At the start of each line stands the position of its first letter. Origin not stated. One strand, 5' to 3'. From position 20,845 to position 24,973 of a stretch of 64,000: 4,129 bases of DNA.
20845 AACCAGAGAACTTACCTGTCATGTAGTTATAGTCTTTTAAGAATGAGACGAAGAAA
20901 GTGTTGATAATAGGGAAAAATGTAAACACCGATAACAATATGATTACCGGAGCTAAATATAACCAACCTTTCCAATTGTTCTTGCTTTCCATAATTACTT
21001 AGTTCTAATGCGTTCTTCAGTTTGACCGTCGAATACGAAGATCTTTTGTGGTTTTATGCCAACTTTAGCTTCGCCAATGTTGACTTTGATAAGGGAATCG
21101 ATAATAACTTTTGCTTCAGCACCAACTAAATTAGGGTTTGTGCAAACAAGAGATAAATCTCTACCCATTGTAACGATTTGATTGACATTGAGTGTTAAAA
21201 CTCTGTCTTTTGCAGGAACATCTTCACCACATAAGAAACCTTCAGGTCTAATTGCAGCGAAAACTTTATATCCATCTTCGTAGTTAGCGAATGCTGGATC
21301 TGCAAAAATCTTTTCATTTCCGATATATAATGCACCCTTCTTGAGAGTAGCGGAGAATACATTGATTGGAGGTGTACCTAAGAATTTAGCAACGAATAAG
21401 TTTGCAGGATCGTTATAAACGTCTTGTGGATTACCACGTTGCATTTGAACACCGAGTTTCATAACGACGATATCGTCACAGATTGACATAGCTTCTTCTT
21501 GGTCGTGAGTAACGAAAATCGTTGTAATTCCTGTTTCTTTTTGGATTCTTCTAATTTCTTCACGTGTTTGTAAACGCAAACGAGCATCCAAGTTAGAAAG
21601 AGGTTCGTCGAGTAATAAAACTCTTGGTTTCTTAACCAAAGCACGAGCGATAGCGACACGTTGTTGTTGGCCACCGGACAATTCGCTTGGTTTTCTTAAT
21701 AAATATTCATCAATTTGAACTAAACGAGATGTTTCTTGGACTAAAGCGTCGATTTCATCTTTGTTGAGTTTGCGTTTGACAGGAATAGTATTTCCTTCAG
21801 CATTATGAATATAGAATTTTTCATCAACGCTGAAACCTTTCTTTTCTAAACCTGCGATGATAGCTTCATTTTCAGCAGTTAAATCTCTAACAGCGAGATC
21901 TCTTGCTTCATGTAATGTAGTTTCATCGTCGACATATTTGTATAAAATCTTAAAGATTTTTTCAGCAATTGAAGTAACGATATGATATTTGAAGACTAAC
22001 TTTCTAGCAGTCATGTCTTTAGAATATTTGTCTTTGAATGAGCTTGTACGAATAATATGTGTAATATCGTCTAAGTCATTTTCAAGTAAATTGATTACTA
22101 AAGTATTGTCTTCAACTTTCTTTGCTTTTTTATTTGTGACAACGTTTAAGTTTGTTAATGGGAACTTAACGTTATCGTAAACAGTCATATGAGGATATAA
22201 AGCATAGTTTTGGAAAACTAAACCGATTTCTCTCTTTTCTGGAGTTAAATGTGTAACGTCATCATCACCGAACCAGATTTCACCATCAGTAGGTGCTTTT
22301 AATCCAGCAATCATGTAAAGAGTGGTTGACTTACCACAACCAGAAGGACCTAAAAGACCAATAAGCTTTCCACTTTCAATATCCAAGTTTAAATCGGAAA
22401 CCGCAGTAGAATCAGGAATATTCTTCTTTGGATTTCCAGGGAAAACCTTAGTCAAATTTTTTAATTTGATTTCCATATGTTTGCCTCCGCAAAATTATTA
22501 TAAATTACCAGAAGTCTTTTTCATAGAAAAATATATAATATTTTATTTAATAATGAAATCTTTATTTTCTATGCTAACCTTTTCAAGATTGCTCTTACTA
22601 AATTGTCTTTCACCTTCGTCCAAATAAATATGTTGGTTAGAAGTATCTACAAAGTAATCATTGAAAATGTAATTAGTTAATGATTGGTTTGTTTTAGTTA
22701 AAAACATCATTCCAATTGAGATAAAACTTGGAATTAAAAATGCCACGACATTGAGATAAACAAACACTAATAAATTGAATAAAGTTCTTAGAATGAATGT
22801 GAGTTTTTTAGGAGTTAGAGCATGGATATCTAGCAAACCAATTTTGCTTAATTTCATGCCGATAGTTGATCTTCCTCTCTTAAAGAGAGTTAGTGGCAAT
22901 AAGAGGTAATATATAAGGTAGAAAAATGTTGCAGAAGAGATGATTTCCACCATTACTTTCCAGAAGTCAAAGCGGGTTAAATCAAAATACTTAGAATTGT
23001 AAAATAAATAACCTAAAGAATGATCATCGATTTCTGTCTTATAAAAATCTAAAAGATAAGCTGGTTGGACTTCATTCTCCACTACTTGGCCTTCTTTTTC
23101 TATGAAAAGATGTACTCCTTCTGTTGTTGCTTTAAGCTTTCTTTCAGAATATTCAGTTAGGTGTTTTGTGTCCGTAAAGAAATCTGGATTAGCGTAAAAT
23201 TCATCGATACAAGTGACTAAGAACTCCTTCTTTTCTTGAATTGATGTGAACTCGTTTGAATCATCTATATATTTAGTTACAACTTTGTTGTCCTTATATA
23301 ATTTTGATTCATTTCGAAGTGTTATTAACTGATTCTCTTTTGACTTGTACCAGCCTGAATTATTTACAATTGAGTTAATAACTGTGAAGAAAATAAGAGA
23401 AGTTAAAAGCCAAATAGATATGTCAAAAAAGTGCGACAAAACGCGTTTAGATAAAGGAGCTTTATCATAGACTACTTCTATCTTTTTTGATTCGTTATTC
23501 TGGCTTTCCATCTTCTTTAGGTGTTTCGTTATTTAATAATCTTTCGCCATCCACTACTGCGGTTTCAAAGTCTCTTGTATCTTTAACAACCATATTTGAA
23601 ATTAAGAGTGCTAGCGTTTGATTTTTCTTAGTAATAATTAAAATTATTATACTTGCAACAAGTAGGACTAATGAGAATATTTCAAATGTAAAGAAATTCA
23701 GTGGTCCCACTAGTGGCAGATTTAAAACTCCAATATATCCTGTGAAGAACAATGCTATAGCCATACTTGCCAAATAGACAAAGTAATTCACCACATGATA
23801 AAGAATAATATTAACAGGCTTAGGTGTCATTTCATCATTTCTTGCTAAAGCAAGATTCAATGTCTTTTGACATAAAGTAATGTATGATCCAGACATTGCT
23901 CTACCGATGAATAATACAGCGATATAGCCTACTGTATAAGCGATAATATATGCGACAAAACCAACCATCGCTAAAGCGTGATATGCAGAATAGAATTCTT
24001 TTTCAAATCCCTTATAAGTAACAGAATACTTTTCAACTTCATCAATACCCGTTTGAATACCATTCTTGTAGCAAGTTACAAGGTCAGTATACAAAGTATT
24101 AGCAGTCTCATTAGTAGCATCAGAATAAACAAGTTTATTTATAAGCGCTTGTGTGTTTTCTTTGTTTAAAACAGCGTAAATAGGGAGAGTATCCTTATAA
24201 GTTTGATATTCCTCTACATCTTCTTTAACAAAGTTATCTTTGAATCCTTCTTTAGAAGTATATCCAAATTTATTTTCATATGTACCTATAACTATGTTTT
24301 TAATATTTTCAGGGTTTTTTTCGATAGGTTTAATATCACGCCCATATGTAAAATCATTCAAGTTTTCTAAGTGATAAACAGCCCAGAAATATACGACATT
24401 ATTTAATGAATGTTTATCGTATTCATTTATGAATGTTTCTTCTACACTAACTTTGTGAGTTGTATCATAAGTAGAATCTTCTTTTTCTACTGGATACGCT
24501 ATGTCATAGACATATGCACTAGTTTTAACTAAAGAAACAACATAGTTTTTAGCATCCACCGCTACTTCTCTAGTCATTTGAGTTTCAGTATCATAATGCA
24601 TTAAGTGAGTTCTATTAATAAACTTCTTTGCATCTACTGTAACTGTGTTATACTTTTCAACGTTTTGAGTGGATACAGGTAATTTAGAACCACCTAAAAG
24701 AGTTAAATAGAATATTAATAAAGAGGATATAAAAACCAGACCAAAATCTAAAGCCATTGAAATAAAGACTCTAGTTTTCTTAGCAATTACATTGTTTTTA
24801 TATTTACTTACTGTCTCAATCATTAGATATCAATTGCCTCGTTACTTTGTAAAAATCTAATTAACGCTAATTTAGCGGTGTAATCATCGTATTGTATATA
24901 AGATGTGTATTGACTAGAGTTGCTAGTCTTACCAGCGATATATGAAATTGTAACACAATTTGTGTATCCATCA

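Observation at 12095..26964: Ten-gene surface operon combining nuclease, 5'-nucleotidase, OB/Ig lipoprotein, CUT1-type ABC importer and RDD-like proteins: candidate nucleic-acid capture, degradation and uptake system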

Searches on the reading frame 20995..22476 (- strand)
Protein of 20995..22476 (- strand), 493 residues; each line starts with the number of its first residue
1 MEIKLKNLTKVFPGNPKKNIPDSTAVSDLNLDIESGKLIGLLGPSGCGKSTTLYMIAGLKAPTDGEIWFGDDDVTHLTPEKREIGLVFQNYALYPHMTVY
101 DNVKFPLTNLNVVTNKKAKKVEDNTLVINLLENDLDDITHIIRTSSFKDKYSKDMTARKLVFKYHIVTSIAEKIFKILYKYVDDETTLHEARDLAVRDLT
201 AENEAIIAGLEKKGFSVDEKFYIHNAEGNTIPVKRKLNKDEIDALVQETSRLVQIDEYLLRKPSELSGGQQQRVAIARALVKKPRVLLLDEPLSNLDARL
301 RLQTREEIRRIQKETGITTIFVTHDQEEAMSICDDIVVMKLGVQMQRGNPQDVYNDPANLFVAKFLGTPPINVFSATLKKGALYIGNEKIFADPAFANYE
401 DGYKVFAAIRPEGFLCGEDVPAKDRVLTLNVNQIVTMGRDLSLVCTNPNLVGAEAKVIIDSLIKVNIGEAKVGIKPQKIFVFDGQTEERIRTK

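Call 4: search_protein_families(library=pfam, proteins=[window:20995-22476:-], max_evalue=0.01)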
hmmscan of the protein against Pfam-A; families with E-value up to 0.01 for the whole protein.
window:20995-22476:- (493 aa): 4 families
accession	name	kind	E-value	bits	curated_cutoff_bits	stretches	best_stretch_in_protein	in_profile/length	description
PF00005.33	ABC_tran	-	1.5e-35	123.2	25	1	27-293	2-136/137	ABC transporter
PF13304.12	AAA_21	-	1.2e-06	29.3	27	1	232-327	204-301/304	AAA domain, putative AbiEii toxin, Type IV TA system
PF02463.25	SMC_N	-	0.00046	20.1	40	1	101-338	86-210/220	RecF/RecN/SMC N terminal domain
PF03215.21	Rad17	-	0.0048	17.3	23.8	1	32-127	41-135/186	Rad17 P-loop domain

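Call 5: search_protein_families(library=ncbifam, proteins=[window:20995-22476:-], max_evalue=0.01)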
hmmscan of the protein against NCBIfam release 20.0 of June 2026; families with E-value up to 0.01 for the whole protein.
window:20995-22476:- (493 aa): 189 families (the best 25 are shown)
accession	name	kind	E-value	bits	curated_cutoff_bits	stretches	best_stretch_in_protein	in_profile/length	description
NF008653.0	PRK11650.1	subfamily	2.7e-100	335.9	432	2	235-490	104-355/357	sn-glycerol-3-phosphate ABC transporter ATP-binding protein UgpC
NF040933.2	ABC_arch_GlcV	equivalog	6.4e-95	318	450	2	235-482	111-357/357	glucose ABC transporter ATP-binding protein GlcV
TIGR03265.1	PhnT2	equivalog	2.7e-92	309.7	457.7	2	234-451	103-316/353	putative 2-aminoethylphosphonate ABC transporter ATP-binding protein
NF006987.0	PRK09452.1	equivalog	2.8e-90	302.7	482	2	235-380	117-260/378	spermidine/putrescine ABC transporter ATP-binding protein PotA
NF043075.1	MMSYN1_0197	equivalog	1.7e-85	287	550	2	235-441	102-302/341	spermidine/putrescine ABC transporter ATP-binding protein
TIGR01187.1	potA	subfamily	1.9e-85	286.8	355.6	2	235-380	70-213/325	polyamine ABC transporter ATP-binding protein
NF008513.0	PRK11432.1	equivalog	1.4e-82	277.4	496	2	236-444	107-310/351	ferric ABC transporter ATP-binding protein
NF008233.0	PRK11000.1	equivalog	1.2e-79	267.9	568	2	236-484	104-357/369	maltose/maltodextrin ABC transporter ATP-binding protein MalK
TIGR00968.1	3a0106s01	subfamily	4.6e-76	255.4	342.75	2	235-368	100-233/237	sulfate ABC transporter ATP-binding protein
TIGR03258.1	PhnT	equivalog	3e-73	246.9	499.15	2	235-446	108-322/359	2-aminoethylphosphonate ABC transport system ATP-binding subunit PhnT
NF008105.0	PRK10851.1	equivalog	7.7e-72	242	502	2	231-390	102-259/362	sulfate/thiosulfate ABC transporter ATP-binding protein CysA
NF040840.2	tungstate_WtpC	equivalog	1.4e-70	238.3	440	2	235-420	100-283/347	tungstate ABC transporter ATP-binding protein WtpC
NF008621.0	PRK11607.1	equivalog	2.4e-69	233.9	613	2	235-442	119-330/377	putrescine ABC transporter ATP-binding subunit PotG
TIGR01186.1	proV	subfamily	9.1e-59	199.4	326.6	2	236-369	100-233/363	betaine/proline/choline family ABC transporter ATP-binding protein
NF040729.1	ABC_ATP_SaoA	equivalog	2.3e-51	174.6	360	2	3-132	2-124/248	ABC transporter ATP-binding protein SaoA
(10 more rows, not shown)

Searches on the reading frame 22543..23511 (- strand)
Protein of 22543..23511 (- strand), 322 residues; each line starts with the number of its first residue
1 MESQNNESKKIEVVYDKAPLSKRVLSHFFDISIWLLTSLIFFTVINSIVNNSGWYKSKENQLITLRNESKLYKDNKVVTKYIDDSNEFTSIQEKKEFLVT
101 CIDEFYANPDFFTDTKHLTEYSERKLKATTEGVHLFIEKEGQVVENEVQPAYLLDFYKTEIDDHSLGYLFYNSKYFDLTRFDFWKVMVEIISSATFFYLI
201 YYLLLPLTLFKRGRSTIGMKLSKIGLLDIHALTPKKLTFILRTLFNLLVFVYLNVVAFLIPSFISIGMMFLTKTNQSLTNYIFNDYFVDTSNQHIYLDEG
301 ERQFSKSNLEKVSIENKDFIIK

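Call 4: search_protein_families(library=pfam, proteins=[window:22543-23511:-], max_evalue=0.01)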
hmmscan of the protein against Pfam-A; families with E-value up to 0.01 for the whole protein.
window:22543-23511:- (322 aa): 1 family
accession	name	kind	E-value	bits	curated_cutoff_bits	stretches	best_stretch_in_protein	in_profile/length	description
PF06271.18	RDD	-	1.1e-06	29.5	24.1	1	192-278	51-131/137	RDD family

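Call 5: search_protein_families(library=ncbifam, proteins=[window:22543-23511:-], max_evalue=0.01)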
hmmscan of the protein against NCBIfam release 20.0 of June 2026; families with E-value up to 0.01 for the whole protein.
window:22543-23511:- (322 aa): 0 families

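Call 37: find_homologous_proteins(query=window:22543-23511:-, max_evalue=0.001)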
Query window:22543-23511:- (322 aa): 45 proteins with E <= 0.001 among 955 candidates.
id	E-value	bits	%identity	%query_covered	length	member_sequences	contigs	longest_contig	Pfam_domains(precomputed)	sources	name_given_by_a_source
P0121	1.9e-201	686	98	100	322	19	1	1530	PF06271.19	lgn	-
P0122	2.0e-201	686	98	100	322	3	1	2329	PF06271.19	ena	-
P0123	3.0e-169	580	79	100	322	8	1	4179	-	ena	-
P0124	3.4e-163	560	77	100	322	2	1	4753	-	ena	-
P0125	2.1e-152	525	75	100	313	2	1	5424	PF06271.19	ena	-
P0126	5.3e-134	464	66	100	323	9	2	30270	-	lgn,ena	-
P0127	3.5e-130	452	63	100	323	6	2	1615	PF06271.19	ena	-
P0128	8.1e-127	441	61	99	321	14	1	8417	PF06271.19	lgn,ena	-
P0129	8.1e-110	385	55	99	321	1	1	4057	PF06271.19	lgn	-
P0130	1.5e-102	361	80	64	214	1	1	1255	-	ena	-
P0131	2.0e-92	328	48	100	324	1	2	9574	PF06271.19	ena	-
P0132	3.6e-92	327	52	100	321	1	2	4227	PF06271.19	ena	-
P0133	1.5e-91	325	48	98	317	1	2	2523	PF06271.19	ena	-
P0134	1.7e-90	322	48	99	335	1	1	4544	-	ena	-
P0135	4.0e-88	314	48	99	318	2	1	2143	PF06271.19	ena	-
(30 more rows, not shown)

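Call 53: predict_structure(alignment_id=A2)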
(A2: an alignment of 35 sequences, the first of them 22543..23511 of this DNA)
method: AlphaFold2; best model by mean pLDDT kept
length: 322 residues; sequences in the alignment: 35
mean_pLDDT: 78.9   pTM: 0.64
mean pLDDT of the five models: 78.9, 76.8, 75.3, 73.6, 71.9
residues with pLDDT >= 90: 102; 70-90: 141; 50-70: 58; < 50: 21
segments of 3 or more residues with pLDDT < 50: 1-8, 274-284
pLDDT, mean of each block of 10 residues (from residue 1): 42 71 81 90 91 92 92 90 88 92 91 88 90 87 85 93 91 91 90 91 85 77 67 73 78 61 57 46 58 71 74 57 44
secondary structure, 60 per line:
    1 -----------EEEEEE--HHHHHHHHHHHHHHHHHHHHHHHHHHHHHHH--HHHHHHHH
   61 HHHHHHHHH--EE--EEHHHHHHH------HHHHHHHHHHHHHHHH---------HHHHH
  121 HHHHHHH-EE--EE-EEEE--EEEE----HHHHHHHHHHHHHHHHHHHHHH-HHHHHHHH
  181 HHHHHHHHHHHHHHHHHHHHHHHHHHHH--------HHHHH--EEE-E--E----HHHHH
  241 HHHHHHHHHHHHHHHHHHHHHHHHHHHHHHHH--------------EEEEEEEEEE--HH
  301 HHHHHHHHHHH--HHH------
elements in order: E12-17 H20-50 H53-69 H78-84 H91-106 H116-127 E136-139 E142-145 H150-171 H173-208 H217-221 E224-226 H236-272 E287-296 H299-311

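Call 55: search_protein_representatives(alignment_id=A2)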
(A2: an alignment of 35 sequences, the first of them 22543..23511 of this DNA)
Query: 35 sequences, 320 profile positions. Proteins with E-value up to 0.001 (for the whole library): 535; up to 1e-10: 309; up to 1e-30: 147. The best 150 are listed.
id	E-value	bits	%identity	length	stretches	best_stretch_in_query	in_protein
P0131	3.0e-146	503.0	-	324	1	1-320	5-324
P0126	7.9e-138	475.3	-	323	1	4-320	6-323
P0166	7.6e-112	389.9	-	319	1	7-320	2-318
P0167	4.5e-101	354.5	-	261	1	7-259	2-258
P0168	3.7e-98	344.9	-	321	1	6-320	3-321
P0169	1.9e-88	313.0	-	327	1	5-319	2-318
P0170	6.6e-87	308.0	-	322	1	3-319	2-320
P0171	9.8e-86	304.1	-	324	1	4-319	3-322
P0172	5.9e-85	301.6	-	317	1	7-320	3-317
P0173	1.7e-83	296.8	-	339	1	6-308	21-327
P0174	1.9e-83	296.6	-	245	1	111-320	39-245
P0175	1.4e-81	290.5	-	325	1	1-320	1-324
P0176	9.1e-81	287.8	-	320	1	13-320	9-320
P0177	1.1e-80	287.5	-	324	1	5-319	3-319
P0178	5.8e-80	285.1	-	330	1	1-319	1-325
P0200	5.2e-55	203.1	-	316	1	4-319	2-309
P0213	3.4e-46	174.2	-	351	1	11-315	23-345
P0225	4.8e-42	160.6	-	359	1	7-306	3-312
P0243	8.3e-40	153.2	-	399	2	128-310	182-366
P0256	3.7e-37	144.5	-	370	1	6-320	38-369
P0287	3.7e-33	131.3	-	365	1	3-305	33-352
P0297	4.3e-32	127.8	-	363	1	6-307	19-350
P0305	1.8e-31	125.8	-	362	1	7-305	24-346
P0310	8.4e-31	123.6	-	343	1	3-305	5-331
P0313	1.8e-30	122.5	-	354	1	5-307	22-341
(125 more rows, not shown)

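Call 56: list_cluster_members(proteins=[P0200, P0213, P0225, P0243, P0256, P0287, P0297, P0305, P0310, P0313])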
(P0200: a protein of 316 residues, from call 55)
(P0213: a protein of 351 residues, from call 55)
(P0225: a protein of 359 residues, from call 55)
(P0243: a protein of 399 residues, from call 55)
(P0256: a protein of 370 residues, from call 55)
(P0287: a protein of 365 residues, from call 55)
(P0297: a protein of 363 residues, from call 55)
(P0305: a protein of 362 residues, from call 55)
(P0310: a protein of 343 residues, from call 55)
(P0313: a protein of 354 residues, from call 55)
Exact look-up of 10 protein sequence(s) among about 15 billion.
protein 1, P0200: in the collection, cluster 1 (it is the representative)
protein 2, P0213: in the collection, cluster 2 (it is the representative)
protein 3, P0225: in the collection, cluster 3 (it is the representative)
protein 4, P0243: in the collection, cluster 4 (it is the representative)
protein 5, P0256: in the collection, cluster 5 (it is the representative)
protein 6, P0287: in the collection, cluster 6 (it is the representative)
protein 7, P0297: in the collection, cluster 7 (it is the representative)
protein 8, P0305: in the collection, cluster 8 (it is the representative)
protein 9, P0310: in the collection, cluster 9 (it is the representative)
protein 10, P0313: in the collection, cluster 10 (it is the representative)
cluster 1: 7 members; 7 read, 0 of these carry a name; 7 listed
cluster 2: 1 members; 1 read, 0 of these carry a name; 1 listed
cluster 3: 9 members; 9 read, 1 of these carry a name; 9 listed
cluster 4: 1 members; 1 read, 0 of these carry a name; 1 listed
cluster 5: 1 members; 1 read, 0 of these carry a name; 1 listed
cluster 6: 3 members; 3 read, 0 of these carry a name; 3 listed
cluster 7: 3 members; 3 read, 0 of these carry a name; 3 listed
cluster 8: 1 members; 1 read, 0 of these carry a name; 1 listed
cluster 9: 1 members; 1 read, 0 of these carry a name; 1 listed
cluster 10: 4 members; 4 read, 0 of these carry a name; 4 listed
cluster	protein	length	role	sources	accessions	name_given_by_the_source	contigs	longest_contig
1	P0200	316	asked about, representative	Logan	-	-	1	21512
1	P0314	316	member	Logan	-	-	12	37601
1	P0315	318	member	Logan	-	-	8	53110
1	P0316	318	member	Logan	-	-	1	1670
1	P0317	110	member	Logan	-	-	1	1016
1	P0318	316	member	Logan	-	-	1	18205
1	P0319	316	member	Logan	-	-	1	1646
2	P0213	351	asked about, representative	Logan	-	-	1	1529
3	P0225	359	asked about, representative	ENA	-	-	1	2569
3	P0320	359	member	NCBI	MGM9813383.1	MAG: RDD family protein [Candidatus Enteromonas sp.]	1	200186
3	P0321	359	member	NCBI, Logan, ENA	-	-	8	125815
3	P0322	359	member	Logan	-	-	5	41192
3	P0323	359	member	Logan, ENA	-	-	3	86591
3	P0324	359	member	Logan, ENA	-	-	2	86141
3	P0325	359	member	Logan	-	-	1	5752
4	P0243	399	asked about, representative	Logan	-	-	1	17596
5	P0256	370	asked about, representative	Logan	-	-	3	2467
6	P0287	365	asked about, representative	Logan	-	-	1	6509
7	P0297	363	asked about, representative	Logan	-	-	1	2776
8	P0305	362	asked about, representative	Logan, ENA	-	-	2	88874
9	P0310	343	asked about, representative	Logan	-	-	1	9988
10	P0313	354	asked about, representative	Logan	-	-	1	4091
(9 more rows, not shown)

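Call 57: fold_search(model_id=the predicted structure, library=pdb)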
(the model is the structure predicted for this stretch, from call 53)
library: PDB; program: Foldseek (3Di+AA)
matches with E <= 10: 94; with E <= 0.001: 0
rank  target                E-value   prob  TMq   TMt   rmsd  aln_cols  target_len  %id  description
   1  7cal_A                9.2e-01  0.08  0.16  0.13  24.3       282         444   12  Cryo-EM Structure of the Hyperpolarization-Activated Inwardly Rectifying Potassium Channel KAT1 from Arabidopsis (released 2020-07-29)
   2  8cvi_D                1.0e+00  0.05  0.10  0.12  19.0       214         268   10  Cryo-EM structure of the supercoiled EPEC H6 flagellar filament core Curly I waveform (released 2022-09-07)
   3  7t92_C                1.3e+00  0.18  0.18  0.18  10.8       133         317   12  Structure of the peroxisomal retro-translocon formed by a heterotrimeric ubiquitin ligase complex (released 2022-07-06)
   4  6i6j_A                1.7e+00  0.05  0.13  0.18  18.1       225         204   13  Crystal structure of the KDEL receptor bound to synthetic nanobody. (released 2019-02-27)
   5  8cvi_A                1.8e+00  0.03  0.12  0.14  19.0       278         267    8  Cryo-EM structure of the supercoiled EPEC H6 flagellar filament core Curly I waveform (released 2022-09-07)
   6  9a6c_A                2.0e+00  0.03  0.10  0.06  27.8       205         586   13  Integrative model of YYDD-YYDB by crosslinking MS and deep learning (released 2024-09-18)
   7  6juh_A                2.1e+00  0.03  0.14  0.15  26.2       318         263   14  structure of CavAb in complex with efonidipine (released 2019-11-06)
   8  2zdi_B                2.8e+00  0.07  0.11  0.25  11.7       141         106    8  Crystal structure of Prefoldin from Pyrococcus horikoshii OT3 (released 2008-02-05)
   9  9mb9_R                2.8e+00  0.06  0.12  0.06  19.6       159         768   14  Cryo-EM structure of Gi-bound GPCR (released 2025-10-01)
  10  2jaa_A                3.1e+00  0.05  0.13  0.21  15.4       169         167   12  SeMet substituted Shigella Flexneri Ipad (released 2006-11-30)
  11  8yk0_A                3.3e+00  0.02  0.12  0.12  26.7       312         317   12  Cryo-EM structure of human GPR156-Gi3 complex (released 2025-02-05)
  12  1fxk_B                3.4e+00  0.07  0.11  0.27  12.2       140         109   10  CRYSTAL STRUCTURE OF ARCHAEAL PREFOLDIN (GIMC). (released 2000-12-06)
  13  2jaa_B                3.4e+00  0.05  0.13  0.20  17.1       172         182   12  SeMet substituted Shigella Flexneri Ipad (released 2006-11-30)
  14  8cvi_I                3.4e+00  0.02  0.13  0.14  23.4       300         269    9  Cryo-EM structure of the supercoiled EPEC H6 flagellar filament core Curly I waveform (released 2022-09-07)
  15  6qd6_B                3.4e+00  0.01  0.09  0.07  28.1       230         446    7  Molecular scaffolds expand the nanobody toolkit for cryo-EM applications: crystal structure of Mb-cHopQ-Nb207 (released 2019-12-18)
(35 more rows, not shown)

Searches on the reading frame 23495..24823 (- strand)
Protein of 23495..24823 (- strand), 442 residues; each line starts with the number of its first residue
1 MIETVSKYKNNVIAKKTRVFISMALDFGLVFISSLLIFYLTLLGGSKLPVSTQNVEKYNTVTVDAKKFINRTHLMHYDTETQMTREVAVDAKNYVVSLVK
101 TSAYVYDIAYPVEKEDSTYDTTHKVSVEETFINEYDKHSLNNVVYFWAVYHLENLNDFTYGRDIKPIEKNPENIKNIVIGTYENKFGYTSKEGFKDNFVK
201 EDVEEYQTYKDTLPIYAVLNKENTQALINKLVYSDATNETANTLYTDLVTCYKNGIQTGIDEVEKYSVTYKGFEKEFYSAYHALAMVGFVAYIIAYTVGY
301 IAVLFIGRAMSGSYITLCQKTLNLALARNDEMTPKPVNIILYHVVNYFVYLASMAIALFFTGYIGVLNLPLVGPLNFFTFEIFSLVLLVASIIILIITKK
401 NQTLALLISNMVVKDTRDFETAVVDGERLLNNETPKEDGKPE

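Call 4: search_protein_families(library=pfam, proteins=[window:23495-24823:-], max_evalue=0.01)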
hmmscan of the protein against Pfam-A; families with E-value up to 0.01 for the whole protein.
window:23495-24823:- (442 aa): 0 families

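Call 5: search_protein_families(library=ncbifam, proteins=[window:23495-24823:-], max_evalue=0.01)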
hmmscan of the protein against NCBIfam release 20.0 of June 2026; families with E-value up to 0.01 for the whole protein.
window:23495-24823:- (442 aa): 0 families
